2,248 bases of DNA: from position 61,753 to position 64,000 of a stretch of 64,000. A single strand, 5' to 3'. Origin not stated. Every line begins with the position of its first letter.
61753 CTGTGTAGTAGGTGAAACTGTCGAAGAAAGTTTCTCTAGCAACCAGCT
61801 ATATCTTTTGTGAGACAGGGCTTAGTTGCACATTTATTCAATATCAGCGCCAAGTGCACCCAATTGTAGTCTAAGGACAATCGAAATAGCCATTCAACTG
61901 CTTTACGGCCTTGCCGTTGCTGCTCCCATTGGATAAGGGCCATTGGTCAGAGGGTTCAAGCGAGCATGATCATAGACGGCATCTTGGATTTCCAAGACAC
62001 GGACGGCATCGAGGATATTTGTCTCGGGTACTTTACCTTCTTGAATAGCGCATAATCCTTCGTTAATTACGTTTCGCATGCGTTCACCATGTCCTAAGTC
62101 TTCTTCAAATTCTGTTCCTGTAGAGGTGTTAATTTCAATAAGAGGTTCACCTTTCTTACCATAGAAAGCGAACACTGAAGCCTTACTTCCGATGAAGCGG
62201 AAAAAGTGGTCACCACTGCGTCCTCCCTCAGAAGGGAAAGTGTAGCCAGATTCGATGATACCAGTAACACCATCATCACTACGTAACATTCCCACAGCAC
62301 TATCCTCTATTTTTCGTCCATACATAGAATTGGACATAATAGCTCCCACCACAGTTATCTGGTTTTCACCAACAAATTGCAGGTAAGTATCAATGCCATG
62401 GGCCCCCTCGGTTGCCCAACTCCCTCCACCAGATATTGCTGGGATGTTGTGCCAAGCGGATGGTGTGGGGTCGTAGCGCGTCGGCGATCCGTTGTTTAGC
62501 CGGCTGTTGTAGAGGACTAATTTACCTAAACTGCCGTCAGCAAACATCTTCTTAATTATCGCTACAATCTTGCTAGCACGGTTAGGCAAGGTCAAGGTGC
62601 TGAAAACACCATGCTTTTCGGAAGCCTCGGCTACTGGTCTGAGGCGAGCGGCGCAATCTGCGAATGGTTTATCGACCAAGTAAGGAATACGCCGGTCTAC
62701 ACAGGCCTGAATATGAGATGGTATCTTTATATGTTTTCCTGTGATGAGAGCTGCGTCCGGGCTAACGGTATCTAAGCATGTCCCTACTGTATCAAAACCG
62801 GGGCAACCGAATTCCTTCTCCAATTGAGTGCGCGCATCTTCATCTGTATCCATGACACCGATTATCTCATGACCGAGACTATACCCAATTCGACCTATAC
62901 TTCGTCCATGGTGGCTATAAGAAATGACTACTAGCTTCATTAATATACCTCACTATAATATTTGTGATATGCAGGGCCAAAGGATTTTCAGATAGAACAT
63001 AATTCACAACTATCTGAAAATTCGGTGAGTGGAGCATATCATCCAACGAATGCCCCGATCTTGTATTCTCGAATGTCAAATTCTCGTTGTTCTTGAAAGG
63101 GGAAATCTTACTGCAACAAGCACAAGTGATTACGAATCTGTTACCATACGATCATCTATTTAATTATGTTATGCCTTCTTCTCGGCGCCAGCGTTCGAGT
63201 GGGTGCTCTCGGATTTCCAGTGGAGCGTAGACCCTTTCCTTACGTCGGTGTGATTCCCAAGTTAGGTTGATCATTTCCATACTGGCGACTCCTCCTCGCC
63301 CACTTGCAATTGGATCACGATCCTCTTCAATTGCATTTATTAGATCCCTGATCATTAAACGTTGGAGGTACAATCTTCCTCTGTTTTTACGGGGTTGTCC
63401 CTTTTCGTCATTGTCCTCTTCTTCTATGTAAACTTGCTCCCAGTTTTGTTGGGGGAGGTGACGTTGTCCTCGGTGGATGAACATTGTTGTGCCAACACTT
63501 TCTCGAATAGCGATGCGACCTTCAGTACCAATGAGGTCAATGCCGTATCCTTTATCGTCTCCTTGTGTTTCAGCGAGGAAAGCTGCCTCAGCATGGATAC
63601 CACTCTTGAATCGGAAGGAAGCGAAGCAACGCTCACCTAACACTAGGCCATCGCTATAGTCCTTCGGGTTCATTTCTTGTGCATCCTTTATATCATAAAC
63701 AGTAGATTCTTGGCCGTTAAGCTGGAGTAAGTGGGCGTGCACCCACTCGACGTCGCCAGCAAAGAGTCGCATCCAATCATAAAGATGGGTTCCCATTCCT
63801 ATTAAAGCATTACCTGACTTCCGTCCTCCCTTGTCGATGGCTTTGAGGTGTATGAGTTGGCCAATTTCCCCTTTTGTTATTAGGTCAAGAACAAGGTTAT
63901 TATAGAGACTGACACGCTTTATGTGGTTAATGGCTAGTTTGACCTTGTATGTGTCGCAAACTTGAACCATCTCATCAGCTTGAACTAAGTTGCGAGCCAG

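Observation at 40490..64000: Paralog-rich oxygenase/oxidoreductase island: 6 PhyH, 5 Gfo/Idh/MocA, TauD, fatty-acid hydroxylase, sulfatase, cupin, MDR alcohol dehydrogenase, MFS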

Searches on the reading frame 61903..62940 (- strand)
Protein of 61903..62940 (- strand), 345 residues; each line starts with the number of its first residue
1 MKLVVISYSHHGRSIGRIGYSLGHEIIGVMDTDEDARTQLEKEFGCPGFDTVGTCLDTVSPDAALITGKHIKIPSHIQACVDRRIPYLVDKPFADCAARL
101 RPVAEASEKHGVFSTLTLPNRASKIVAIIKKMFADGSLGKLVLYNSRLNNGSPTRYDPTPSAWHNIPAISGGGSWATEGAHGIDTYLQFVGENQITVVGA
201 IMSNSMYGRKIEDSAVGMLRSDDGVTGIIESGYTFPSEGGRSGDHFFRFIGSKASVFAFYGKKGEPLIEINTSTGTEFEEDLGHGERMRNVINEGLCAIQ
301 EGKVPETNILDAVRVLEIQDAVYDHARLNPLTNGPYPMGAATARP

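Call 6: search_protein_families(library=pfam, proteins=[window:61903-62940:-], max_evalue=0.01)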
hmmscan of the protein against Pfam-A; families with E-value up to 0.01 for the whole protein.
window:61903-62940:- (345 aa): 3 families
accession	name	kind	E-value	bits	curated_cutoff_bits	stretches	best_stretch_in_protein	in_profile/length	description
PF22725.1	GFO_IDH_MocA_C3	-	4.5e-15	56.2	27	1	129-256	4-123/124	GFO/IDH/MocA C-terminal domain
PF02894.22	GFO_IDH_MocA_C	-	1.6e-11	44.9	22.9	1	130-326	1-210/218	Oxidoreductase family, C-terminal alpha/beta domain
PF01408.29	GFO_IDH_MocA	-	1.9e-06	29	24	1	23-112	25-114/120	Oxidoreductase family, NAD-binding Rossmann fold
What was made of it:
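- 61903..62940 (-): Gfo4: Gfo/Idh/MocA oxidoreductase. PF22725, PF02894 and PF01408 (call 6).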

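Call 43: search_protein_families(library=ncbifam, proteins=[window:61903-62940:-], max_evalue=0.001)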
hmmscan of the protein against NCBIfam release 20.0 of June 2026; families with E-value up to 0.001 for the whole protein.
window:61903-62940:- (345 aa): 3 families
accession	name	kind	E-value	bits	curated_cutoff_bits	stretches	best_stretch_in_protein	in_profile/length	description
NF040723.1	UDP-GlcNAcDh_Arch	equivalog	6.9e-09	35.6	450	1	9-236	9-220/302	UDP-N-acetylglucosamine 3-dehydrogenase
NF052479.1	LevoglcsnDh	equivalog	1.7e-07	30.3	650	1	88-219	101-229/386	levoglucosan dehydrogenase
TIGR04380.1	myo_inos_iolG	equivalog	2.5e-07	29.9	355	1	24-233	27-231/330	inositol 2-dehydrogenase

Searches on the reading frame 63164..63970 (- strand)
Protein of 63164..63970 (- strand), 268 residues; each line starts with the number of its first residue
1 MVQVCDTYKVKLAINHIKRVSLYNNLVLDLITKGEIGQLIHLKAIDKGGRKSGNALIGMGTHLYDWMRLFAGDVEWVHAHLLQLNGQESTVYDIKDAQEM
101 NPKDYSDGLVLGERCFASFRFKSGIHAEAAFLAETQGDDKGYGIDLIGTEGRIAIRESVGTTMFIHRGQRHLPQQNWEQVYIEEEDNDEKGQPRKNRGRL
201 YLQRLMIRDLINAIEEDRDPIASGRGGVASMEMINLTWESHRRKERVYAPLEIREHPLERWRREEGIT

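Call 6: search_protein_families(library=pfam, proteins=[window:63164-63970:-], max_evalue=0.01)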
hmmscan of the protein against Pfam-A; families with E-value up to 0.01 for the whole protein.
window:63164-63970:- (268 aa): 2 families
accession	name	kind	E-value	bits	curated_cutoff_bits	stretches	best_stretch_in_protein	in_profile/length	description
PF02894.22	GFO_IDH_MocA_C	-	1.1e-10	42.2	22.9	1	50-247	37-216/218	Oxidoreductase family, C-terminal alpha/beta domain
PF22725.1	GFO_IDH_MocA_C3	-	5.8e-07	30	27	1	31-153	8-123/124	GFO/IDH/MocA C-terminal domain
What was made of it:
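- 63164..64000 (-): Gfo5: Gfo/Idh/MocA oxidoreductase, N-terminus cut by the window end. PF02894 and PF22725 (call 6).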

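Call 43: search_protein_families(library=ncbifam, proteins=[window:63164-63970:-], max_evalue=0.001)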
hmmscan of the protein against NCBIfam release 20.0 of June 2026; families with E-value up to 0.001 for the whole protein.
window:63164-63970:- (268 aa): 0 families
